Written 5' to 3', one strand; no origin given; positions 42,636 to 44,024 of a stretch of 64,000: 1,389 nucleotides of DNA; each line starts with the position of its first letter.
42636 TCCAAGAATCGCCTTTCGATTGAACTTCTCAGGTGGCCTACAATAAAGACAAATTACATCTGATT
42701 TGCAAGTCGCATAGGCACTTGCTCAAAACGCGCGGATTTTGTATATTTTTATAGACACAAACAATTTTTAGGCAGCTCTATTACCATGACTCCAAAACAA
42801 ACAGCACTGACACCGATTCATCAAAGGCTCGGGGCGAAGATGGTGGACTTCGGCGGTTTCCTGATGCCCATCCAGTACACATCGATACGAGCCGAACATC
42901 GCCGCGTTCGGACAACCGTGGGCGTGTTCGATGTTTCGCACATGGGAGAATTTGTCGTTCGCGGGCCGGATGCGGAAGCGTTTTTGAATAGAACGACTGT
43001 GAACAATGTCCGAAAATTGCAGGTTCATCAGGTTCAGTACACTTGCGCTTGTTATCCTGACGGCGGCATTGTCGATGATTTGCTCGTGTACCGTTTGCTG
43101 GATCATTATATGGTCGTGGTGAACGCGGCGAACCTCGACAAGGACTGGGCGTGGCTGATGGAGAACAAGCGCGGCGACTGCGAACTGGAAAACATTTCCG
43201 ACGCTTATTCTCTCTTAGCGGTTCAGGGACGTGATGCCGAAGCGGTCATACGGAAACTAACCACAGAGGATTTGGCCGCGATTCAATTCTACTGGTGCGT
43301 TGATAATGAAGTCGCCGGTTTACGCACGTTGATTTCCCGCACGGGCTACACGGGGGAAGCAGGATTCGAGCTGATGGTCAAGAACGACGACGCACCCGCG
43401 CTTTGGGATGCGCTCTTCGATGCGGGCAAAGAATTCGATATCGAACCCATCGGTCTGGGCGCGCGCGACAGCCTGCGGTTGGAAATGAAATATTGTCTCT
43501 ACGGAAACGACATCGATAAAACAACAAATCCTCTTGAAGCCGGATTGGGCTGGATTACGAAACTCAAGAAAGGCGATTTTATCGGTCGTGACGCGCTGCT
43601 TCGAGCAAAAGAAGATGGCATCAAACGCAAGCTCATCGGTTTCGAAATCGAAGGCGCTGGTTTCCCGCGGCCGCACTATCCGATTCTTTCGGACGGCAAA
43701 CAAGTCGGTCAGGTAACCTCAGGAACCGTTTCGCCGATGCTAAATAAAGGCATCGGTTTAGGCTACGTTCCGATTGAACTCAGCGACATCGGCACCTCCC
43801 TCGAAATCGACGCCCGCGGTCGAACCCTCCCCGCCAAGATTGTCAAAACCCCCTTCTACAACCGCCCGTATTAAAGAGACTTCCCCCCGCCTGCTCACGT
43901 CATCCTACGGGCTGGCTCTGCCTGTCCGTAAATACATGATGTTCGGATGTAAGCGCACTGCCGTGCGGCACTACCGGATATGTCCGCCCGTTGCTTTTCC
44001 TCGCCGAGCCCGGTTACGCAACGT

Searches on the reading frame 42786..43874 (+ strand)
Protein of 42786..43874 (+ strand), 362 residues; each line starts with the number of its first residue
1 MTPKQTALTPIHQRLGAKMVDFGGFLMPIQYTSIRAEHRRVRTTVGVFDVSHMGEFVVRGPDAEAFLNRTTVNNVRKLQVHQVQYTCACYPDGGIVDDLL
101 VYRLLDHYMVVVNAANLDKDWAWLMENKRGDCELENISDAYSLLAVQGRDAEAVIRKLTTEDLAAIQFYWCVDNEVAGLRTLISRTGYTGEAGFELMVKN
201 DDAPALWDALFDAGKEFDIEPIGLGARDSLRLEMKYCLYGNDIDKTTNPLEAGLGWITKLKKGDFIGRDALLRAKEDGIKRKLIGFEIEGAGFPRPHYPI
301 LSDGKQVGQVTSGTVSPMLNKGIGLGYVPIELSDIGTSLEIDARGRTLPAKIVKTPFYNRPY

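Call 72: search_protein_families(library=ncbifam, proteins=[window:42786-43874:+])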
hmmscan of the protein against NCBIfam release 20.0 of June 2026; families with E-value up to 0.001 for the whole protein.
window:42786-43874:+ (362 aa): 9 families
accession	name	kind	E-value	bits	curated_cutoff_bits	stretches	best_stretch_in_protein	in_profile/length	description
NF001567.0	PRK00389.1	subfamily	1.9e-138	461.3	300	1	2-360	2-355/359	glycine cleavage system aminomethyltransferase GcvT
TIGR00528.1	gcvT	equivalog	4.9e-118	394.2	235.85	1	4-359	2-361/362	glycine cleavage system aminomethyltransferase GcvT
NF010093.0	PRK13579.1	equivalog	1.8e-97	326.5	459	1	4-362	10-368/371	glycine cleavage system aminomethyltransferase GcvT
NF053776.1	TmaoDeMthMsil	equivalog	9.1e-69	232.8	1100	1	4-359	386-755/763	trimethylamine N-oxide demethylase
TIGR01372.1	soxA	subfamily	1.2e-51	175.6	1164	1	5-359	609-988/996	sarcosine oxidase subunit alpha family protein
NF009133.0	PRK12486.1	equivalog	6.5e-47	160.2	410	1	25-356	35-367/369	dimethylsulfoniopropionate demethylase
NF047885.1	VanMgalDeMLigM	equivalog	1.9e-22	79.8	580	1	27-233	28-247/461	vanillate/3-O-methylgallate O-demethylase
NF047633.1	SyrngDmethDesA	equivalog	4.4e-22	78.2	800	1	28-233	30-246/453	syringate O-demethylase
TIGR01375.1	soxG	subfamily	4.4e-06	26.6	143.95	1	106-216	42-152/152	sarcosine oxidase subunit gamma family protein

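Call 73: find_homologous_proteins(query=window:42786-43874:+, max_evalue=1e-60)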
Query window:42786-43874:+ (362 aa): 8000 proteins with E <= 1e-60 among 8000 candidates; the best 120 are listed.
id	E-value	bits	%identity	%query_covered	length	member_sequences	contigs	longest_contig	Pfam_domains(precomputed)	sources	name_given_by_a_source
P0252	5.4e-224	761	95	95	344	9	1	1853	PF01571.27,PF08669.18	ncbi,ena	-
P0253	2.0e-204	697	82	100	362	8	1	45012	PF01571.27,PF08669.18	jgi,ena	-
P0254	1.4e-203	694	81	100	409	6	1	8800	PF01571.27,PF08669.18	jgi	jgi:aminomethyltransferase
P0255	4.4e-203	692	81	99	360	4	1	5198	PF01571.27,PF08669.18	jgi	jgi:aminomethyltransferase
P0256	3.0e-202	689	81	100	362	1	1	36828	PF01571.27,PF08669.18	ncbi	-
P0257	3.6e-191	653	81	95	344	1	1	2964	PF01571.27,PF08669.18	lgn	-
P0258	9.0e-163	560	69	99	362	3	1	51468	PF01571.27,PF08669.18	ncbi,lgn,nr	ncbi:glycine cleavage system aminomethyltransferase GcvT [candidate division KSB1 bacterium]|nr:MAG:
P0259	5.2e-161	554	67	99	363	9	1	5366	PF01571.27,PF08669.18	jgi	-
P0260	5.3e-161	554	66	100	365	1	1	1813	PF01571.27,PF08669.18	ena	-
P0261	7.6e-161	553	68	99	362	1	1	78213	PF01571.27,PF08669.18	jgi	jgi:aminomethyltransferase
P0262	2.0e-160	552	67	99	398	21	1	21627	PF01571.27,PF08669.18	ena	-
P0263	1.1e-159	549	66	100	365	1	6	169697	PF01571.27,PF08669.18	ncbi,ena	-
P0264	1.4e-159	549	68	99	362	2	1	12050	PF01571.27,PF08669.18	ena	-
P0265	2.7e-159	548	65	100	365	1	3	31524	PF01571.27,PF08669.18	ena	-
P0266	9.1e-159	546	67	100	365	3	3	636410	PF01571.27,PF08669.18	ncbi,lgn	-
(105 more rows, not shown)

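Call 83: list_cluster_members(proteins=[P0252, P0253, P0256, P0007, P0014, P0022, P0026, P0263, P0266])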
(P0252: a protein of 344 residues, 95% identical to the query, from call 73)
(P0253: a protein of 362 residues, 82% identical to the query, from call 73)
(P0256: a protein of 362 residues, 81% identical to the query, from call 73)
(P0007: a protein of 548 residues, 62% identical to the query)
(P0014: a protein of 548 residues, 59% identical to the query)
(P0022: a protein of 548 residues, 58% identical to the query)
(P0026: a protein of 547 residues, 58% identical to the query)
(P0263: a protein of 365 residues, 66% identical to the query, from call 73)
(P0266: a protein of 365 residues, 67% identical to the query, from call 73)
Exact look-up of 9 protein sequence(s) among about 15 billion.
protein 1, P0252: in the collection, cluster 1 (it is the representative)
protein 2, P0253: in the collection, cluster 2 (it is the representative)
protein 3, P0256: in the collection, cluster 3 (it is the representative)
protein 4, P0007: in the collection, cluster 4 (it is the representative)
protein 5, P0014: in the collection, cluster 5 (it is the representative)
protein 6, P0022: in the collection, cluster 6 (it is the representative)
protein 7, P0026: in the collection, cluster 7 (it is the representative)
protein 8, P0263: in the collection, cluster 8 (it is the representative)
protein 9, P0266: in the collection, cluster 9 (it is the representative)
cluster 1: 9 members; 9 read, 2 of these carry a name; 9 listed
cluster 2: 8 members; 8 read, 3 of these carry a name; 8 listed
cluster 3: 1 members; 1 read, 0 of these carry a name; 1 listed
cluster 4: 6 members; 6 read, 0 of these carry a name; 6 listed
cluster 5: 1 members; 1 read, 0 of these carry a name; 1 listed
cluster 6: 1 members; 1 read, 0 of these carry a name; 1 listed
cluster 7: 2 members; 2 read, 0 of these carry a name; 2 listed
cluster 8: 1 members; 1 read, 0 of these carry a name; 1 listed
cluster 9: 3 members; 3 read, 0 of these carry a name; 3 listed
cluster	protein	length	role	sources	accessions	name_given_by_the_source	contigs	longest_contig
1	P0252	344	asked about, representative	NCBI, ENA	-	-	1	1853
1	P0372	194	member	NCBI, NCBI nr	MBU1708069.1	glycine cleavage system aminomethyltransferase GcvT, partial [bacterium] | glycine cleavage system aminomethyltransferase GcvT [bacterium]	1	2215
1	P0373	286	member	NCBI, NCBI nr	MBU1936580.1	glycine cleavage system aminomethyltransferase GcvT, partial [bacterium] | glycine cleavage system aminomethyltransferase GcvT [bacterium]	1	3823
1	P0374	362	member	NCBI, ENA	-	-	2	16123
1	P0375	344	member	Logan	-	-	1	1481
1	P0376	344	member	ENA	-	-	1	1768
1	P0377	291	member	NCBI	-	-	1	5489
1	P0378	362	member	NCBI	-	-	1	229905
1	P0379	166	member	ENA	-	-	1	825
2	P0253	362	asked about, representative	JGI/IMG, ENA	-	-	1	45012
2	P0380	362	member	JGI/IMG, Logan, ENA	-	aminomethyltransferase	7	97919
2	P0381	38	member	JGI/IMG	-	glycine cleavage system aminomethyltransferase T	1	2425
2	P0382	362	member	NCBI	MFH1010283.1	MAG: glycine cleavage system aminomethyltransferase GcvT [bacterium]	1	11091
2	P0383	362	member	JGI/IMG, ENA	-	-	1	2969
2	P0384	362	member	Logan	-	-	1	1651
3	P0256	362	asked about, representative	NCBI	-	-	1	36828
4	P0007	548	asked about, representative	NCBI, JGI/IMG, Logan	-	-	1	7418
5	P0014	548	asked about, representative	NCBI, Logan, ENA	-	-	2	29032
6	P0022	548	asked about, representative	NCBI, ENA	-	-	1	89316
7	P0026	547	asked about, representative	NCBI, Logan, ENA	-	-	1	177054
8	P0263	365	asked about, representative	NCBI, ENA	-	-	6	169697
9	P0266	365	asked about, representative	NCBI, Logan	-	-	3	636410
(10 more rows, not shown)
